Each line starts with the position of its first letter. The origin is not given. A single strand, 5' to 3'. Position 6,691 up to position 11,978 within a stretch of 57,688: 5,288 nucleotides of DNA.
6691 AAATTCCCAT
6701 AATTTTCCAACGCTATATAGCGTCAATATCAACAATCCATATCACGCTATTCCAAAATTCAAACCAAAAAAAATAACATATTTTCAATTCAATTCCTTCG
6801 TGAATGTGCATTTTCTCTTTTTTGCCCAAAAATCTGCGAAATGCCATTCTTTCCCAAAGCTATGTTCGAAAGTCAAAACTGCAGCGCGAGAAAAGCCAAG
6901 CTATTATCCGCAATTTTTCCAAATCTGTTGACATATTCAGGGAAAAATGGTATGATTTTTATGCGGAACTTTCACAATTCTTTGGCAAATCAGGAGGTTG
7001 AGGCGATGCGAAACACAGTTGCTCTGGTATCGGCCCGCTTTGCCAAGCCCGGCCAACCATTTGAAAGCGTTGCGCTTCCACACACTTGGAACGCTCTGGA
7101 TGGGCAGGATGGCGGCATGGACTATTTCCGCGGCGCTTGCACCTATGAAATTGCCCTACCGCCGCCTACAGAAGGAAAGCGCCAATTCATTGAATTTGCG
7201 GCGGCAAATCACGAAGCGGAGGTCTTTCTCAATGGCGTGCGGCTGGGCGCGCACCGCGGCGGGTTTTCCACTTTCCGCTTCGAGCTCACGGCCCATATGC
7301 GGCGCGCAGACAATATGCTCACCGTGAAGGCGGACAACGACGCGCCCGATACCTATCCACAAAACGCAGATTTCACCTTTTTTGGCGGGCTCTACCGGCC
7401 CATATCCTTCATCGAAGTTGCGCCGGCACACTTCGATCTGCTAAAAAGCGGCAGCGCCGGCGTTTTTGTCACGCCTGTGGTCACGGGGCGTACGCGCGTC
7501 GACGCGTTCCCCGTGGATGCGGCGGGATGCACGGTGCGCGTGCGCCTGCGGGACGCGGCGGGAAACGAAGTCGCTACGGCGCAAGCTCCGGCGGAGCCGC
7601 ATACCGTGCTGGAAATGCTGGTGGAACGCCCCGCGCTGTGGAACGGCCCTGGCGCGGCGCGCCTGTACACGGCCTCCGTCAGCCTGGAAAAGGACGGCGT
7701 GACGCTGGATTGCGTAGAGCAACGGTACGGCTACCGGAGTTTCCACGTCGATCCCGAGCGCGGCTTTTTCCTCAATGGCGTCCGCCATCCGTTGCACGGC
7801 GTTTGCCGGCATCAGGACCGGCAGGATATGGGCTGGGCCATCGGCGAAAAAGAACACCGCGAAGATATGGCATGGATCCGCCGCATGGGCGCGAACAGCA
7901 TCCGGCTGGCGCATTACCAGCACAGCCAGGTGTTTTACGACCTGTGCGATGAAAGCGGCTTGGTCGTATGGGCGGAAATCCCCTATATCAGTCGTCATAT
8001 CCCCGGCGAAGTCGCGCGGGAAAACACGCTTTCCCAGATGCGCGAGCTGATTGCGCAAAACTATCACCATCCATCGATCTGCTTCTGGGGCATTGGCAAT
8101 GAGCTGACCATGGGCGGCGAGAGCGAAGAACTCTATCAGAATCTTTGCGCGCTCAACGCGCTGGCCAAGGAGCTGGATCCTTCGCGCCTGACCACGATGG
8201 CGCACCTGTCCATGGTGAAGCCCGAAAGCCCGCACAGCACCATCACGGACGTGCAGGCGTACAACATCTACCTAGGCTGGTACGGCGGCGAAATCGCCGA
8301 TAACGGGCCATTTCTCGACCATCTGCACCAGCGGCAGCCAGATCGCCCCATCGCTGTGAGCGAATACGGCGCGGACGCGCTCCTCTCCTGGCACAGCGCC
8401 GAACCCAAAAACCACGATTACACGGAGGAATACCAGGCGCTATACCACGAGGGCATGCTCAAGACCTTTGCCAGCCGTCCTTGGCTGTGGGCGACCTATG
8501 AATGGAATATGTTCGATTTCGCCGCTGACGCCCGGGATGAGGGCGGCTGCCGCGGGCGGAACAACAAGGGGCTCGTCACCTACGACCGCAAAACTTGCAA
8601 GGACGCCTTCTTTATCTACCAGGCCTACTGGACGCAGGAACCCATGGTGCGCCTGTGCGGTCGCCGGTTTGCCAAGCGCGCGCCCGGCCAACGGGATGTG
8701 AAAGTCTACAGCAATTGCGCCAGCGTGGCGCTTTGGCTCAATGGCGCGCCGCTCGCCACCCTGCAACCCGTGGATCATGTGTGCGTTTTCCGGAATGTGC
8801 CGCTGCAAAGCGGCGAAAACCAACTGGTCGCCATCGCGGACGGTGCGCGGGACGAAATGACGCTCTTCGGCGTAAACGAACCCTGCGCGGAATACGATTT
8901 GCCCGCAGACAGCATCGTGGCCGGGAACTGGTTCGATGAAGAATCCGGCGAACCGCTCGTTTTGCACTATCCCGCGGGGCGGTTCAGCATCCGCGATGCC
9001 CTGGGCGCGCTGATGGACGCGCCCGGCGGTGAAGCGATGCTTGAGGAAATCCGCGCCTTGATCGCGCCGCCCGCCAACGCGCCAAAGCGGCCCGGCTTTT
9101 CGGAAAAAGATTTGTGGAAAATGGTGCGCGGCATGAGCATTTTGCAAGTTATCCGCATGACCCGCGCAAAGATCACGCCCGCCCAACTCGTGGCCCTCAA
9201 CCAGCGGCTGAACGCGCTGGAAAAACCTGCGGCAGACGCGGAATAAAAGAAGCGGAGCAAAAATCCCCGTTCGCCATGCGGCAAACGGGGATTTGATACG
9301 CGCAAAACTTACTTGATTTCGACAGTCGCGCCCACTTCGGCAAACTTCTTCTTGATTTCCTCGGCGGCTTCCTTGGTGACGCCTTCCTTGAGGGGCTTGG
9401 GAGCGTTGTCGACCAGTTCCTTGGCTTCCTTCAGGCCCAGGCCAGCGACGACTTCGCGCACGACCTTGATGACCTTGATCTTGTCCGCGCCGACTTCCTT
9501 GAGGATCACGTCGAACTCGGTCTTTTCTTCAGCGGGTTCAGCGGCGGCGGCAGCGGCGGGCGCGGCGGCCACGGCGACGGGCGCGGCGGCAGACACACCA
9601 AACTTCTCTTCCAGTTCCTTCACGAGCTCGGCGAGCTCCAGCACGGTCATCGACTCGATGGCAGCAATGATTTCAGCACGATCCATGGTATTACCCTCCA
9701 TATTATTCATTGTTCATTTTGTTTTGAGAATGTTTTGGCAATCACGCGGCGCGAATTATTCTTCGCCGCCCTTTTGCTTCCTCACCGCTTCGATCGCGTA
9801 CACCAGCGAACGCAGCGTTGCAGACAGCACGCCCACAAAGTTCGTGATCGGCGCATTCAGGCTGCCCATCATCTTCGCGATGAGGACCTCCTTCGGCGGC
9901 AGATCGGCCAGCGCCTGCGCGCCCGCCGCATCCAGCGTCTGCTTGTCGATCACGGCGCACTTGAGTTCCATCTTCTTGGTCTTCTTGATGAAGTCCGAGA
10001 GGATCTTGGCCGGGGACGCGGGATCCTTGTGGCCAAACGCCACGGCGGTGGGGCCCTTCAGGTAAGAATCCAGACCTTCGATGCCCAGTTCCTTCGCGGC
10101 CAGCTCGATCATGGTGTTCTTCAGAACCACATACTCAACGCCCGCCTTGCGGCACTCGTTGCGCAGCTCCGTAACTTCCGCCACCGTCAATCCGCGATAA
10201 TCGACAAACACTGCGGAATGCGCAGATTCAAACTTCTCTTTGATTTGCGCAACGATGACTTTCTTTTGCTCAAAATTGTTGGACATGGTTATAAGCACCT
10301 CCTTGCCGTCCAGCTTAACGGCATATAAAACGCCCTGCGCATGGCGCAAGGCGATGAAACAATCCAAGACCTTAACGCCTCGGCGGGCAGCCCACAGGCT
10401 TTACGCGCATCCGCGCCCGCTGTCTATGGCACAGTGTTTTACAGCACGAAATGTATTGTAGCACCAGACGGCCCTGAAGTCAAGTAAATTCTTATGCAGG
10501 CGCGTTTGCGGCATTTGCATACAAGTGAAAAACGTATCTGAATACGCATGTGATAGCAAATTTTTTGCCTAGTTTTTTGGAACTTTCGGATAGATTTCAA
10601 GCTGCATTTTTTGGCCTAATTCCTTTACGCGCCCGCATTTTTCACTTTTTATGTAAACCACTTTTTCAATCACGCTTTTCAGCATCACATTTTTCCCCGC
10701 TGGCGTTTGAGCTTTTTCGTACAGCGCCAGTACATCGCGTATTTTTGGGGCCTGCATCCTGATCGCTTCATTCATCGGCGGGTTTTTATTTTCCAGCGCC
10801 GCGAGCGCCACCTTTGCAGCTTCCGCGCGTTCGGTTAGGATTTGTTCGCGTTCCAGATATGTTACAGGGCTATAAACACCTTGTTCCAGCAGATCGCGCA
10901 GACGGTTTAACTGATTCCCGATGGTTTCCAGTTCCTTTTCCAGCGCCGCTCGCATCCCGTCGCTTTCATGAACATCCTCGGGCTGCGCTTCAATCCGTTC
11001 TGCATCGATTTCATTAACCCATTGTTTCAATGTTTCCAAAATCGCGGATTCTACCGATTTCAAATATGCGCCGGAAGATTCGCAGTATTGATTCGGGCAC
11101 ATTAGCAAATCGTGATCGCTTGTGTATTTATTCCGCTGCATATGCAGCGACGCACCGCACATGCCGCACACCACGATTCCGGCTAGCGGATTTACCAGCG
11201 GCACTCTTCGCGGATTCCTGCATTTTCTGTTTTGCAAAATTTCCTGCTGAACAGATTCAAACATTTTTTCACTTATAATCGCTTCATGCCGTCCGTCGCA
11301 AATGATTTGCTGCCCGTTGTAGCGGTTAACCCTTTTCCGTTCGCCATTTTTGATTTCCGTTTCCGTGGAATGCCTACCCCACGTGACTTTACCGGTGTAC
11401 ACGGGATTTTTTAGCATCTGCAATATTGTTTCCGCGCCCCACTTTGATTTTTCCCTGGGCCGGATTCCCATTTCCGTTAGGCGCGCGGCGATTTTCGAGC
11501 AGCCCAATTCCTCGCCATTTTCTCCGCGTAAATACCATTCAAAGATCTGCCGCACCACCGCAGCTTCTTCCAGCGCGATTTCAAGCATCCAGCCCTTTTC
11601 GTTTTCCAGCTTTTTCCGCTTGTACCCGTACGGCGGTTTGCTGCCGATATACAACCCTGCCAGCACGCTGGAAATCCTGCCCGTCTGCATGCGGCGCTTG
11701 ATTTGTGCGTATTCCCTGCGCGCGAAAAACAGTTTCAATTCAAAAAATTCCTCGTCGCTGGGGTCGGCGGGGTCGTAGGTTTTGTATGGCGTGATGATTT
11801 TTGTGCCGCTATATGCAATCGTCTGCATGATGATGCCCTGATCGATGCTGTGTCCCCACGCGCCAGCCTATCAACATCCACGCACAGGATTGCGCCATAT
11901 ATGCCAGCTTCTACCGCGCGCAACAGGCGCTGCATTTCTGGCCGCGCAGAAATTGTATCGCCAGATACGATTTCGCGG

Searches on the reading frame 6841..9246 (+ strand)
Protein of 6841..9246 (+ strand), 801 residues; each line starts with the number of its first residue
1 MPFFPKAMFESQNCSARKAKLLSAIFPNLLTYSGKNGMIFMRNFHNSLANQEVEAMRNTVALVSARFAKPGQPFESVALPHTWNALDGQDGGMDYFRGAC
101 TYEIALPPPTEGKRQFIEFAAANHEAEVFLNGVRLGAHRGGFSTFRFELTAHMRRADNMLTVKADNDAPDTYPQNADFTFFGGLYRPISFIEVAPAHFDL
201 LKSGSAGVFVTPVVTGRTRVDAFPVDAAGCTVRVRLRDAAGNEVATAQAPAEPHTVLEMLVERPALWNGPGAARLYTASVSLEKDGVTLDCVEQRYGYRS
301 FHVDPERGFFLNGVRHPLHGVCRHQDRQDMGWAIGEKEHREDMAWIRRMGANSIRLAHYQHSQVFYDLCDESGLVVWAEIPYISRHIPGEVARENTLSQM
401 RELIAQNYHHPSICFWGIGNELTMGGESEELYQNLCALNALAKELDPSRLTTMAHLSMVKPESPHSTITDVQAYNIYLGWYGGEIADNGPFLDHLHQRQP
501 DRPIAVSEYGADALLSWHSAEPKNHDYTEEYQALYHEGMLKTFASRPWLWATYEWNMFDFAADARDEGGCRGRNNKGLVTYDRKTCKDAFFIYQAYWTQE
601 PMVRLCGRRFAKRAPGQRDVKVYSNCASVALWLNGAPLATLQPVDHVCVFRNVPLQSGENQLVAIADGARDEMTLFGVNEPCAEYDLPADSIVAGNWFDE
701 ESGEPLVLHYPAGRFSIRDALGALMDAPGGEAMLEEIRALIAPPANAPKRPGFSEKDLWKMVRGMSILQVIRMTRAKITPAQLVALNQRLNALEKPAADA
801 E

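Call 72: search_protein_families(library=pfam, proteins=[window:6841-9246:+], max_evalue=0.001)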
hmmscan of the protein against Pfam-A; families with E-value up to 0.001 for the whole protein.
window:6841-9246:+ (801 aa): 5 families
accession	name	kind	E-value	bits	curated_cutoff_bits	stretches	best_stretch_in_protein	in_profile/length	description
PF02836.23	Glyco_hydro_2_C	-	2e-32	113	21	1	308-598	7-298/302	Glycosyl hydrolases family 2, TIM barrel domain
PF16355.11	DUF4982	-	5e-09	36.4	23.9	1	618-668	4-57/61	Domain of unknown function (DUF4982)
PF00703.27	Glyco_hydro_2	-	3.5e-07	31.4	23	1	229-299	35-109/109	Glycosyl hydrolases family 2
PF02837.24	Glyco_hydro_2_N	-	7.6e-07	29.6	28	1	103-191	72-166/169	Glycosyl hydrolases family 2, sugar binding domain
PF22666.2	Glyco_hydro_2_N2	-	0.0004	20.9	27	1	106-167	58-120/167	Glycosyl hydrolase 2 galactose-binding domain-like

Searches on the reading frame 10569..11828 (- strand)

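Call 72: search_protein_families(library=pfam, proteins=[window:10569-11828:-], max_evalue=0.001)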
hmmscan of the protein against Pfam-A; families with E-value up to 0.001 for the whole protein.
window:10569-11828:- (419 aa): 2 families
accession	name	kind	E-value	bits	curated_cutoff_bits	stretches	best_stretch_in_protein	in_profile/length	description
PF07508.19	Recombinase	-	1.1e-24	87.1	21.1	1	87-199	2-101/102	Recombinase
PF13408.12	Zn_ribbon_recom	-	1.4e-05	25.8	25.3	1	214-267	1-57/58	Recombinase zinc beta ribbon domain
